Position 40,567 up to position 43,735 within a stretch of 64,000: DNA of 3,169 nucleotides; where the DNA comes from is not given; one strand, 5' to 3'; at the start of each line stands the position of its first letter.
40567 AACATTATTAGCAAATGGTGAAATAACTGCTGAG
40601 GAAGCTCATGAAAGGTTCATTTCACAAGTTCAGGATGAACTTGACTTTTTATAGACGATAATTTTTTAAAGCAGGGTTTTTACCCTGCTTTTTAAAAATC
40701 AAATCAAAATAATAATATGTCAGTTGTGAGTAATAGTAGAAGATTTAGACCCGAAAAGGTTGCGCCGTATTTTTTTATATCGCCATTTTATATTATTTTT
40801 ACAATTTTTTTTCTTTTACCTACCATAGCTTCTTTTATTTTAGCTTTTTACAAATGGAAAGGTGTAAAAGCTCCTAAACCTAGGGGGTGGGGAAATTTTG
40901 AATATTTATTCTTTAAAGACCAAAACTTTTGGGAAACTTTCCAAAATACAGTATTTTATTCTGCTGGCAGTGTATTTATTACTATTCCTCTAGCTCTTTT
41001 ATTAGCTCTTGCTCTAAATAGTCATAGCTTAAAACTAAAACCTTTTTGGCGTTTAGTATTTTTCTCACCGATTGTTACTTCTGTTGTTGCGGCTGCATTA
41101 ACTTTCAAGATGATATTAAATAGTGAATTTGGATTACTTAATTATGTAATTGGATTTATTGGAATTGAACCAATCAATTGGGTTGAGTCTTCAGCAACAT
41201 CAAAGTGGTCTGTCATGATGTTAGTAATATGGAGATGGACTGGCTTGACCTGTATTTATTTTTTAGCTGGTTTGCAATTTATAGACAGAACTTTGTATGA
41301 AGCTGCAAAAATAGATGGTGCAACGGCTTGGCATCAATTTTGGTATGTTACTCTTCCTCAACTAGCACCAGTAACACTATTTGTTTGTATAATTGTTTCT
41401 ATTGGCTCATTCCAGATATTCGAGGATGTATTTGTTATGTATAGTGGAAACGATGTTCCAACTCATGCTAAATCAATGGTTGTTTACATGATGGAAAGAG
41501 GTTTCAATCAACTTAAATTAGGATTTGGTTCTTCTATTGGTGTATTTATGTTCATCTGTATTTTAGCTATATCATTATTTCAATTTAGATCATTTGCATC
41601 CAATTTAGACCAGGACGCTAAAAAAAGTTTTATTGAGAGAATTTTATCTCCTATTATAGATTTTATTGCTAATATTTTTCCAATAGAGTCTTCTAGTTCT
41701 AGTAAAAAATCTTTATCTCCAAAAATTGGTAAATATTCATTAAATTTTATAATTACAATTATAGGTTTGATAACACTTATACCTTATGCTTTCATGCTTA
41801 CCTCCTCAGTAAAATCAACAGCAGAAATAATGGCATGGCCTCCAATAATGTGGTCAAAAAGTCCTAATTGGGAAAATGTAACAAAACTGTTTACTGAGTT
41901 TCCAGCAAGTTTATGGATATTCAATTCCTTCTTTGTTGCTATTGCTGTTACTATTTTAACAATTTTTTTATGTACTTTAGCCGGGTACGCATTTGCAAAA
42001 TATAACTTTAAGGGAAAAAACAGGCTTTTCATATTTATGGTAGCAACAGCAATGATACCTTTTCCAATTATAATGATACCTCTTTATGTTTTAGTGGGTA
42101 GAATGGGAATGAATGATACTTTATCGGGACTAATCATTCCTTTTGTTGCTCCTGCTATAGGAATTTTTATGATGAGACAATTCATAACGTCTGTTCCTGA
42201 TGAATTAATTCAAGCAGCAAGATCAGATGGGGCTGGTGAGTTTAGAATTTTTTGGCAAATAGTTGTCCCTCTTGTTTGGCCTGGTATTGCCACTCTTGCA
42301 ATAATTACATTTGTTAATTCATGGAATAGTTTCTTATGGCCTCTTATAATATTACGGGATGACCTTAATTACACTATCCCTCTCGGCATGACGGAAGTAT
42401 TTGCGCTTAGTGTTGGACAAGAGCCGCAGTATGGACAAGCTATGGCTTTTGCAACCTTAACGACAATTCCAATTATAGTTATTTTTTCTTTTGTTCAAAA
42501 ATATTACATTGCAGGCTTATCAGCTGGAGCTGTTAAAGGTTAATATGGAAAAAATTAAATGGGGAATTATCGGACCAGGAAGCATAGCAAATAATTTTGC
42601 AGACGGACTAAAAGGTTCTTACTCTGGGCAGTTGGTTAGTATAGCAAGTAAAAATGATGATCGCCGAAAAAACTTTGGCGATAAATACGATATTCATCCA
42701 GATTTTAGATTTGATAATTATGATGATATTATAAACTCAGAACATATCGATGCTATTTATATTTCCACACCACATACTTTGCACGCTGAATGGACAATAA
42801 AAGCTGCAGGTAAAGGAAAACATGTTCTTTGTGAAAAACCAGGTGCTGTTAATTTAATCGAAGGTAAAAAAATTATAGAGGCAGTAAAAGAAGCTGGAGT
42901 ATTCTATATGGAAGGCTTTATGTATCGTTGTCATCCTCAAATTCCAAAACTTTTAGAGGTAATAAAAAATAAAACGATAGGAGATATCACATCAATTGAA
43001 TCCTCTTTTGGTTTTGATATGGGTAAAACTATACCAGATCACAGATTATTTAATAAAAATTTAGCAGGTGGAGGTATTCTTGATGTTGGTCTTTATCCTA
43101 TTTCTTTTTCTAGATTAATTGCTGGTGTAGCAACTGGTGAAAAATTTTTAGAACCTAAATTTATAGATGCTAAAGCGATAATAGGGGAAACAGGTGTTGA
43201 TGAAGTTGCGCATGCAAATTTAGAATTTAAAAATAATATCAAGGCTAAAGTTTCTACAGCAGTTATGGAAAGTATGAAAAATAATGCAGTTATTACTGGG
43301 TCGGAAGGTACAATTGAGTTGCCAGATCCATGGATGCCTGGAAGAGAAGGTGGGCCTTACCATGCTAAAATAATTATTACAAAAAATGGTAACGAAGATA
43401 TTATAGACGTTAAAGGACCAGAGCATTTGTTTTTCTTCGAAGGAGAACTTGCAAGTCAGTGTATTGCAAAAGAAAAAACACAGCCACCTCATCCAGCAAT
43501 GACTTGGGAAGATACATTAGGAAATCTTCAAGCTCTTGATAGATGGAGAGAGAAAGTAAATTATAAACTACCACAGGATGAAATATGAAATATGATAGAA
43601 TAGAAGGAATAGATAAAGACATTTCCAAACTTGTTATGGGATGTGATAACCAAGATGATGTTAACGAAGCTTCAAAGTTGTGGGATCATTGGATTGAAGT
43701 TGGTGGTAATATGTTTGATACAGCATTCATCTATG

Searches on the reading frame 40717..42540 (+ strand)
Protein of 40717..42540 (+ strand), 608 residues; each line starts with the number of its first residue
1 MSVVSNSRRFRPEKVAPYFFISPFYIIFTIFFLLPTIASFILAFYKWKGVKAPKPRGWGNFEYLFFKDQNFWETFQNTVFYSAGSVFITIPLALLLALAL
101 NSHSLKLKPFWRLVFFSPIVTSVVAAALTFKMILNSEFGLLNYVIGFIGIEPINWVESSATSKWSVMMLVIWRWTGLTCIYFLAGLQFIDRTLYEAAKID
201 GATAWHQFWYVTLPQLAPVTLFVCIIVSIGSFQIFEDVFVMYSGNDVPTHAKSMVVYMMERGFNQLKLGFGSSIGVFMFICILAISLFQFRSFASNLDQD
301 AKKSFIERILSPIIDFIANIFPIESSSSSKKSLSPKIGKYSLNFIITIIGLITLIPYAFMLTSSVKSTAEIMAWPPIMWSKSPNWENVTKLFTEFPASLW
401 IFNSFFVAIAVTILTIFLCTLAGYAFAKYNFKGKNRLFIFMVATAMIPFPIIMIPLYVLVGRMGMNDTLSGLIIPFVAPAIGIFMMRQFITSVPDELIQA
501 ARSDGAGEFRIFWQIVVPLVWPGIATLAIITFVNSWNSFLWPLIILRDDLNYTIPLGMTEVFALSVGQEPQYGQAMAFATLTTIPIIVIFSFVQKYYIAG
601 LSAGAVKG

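Call 42: search_protein_families(library=ncbifam, proteins=[window:40717-42540:+], max_evalue=0.00001)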
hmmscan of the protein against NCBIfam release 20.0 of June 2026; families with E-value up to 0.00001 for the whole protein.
window:40717-42540:+ (608 aa): 15 families
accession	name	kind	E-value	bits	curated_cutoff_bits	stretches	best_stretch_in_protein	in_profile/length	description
NF040932.1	ABC_arch_GlcU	equivalog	2.3e-40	139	340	1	343-603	6-266/272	glucose ABC transporter permease GlcU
NF008210.0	PRK10973.1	equivalog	7.7e-39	134.1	297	1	346-602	15-277/281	sn-glycerol-3-phosphate ABC transporter permease UgpE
NF008231.0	PRK10998.1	equivalog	3e-34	118.9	261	1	392-608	76-296/296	maltose ABC transporter permease MalG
NF040931.1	ABC_arch_GlcT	equivalog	1.2e-25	90.7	360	2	26-261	6-240/278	glucose ABC transporter permease GlcT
NF007852.0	PRK10561.1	equivalog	2.4e-25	90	335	1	5-294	2-289/295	sn-glycerol-3-phosphate ABC transporter permease UgpA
NF008232.0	PRK10999.1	equivalog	2.9e-18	65.9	392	1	57-220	266-433/520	maltose ABC transporter permease MalF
TIGR03262.1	PhnU2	equivalog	7.1e-15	54.6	593.25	1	24-221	10-191/546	putative 2-aminoethylphosphonate ABC transporter permease subunit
TIGR01581.1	Mo_ABC_porter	hypoth_equivalog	2.6e-11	43.4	210.3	1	400-539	22-175/225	ABC transporter permease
NF040839.1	tungstate_WtpB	equivalog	4.8e-10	39.5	340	1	378-535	23-193/251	tungstate ABC transporter permease WtpB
TIGR02141.1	modB_ABC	equivalog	1.1e-09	38.3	182.6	1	404-536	3-149/208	molybdate ABC transporter permease subunit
NF007047.0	PRK09500.1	equivalog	1.6e-09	37.8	326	1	345-538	10-199/257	spermidine/putrescine ABC transporter permease PotC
NF006939.0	PRK09421.1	equivalog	2e-09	37.2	262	0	405-539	16-165/230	molybdate ABC transporter permease subunit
NF007044.0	PRK09497.1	equivalog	7.1e-08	32.3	348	0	67-289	57-270/285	spermidine/putrescine ABC transporter permease PotB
TIGR00969.1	3a0106s02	subfamily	3.7e-07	29.9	240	0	189-289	169-270/272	sulfate ABC transporter permease subunit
NF011624.0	PRK15050.1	equivalog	3.2e-06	26.5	247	0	490-556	184-249/297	2-aminoethylphosphonate ABC transporter permease subunit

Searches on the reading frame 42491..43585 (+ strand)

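Call 42: search_protein_families(library=ncbifam, proteins=[window:42491-43585:+], max_evalue=0.00001)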
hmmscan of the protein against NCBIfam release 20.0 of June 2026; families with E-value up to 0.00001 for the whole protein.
window:42491-43585:+ (365 aa): 8 families
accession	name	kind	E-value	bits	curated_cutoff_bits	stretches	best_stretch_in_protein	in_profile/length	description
NF041392.1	XylDh_Gfo6_Halo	equivalog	2.7e-27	95.5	350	1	22-278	17-276/350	D-xylose 1-dehydrogenase Gfo6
TIGR04380.1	myo_inos_iolG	equivalog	1.2e-25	90.1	355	1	22-257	2-230/330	inositol 2-dehydrogenase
NF052479.1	LevoglcsnDh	equivalog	4.5e-23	81.5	650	1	74-265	62-256/386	levoglucosan dehydrogenase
NF040723.1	UDP-GlcNAcDh_Arch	equivalog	1.2e-21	77.6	450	1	23-264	2-223/302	UDP-N-acetylglucosamine 3-dehydrogenase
NF052679.1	InsChiInosDhIolG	equivalog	4.8e-15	55.4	540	1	22-170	3-152/343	bifunctional inositol 2-dehydrogenase/D-chiro-inositol 1-dehydrogenase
NF008607.0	PRK11579.1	subfamily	3.9e-09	36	330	1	20-196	3-173/346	oxidoreductase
NF058561.1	BT_2158_fam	equivalog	4.5e-09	35.4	750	1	71-171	85-182/487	glycoside 3-dehydrogenase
NF007574.0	PRK10206.1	equivalog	4.1e-06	26.1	352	1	75-175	55-155/345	oxidoreductase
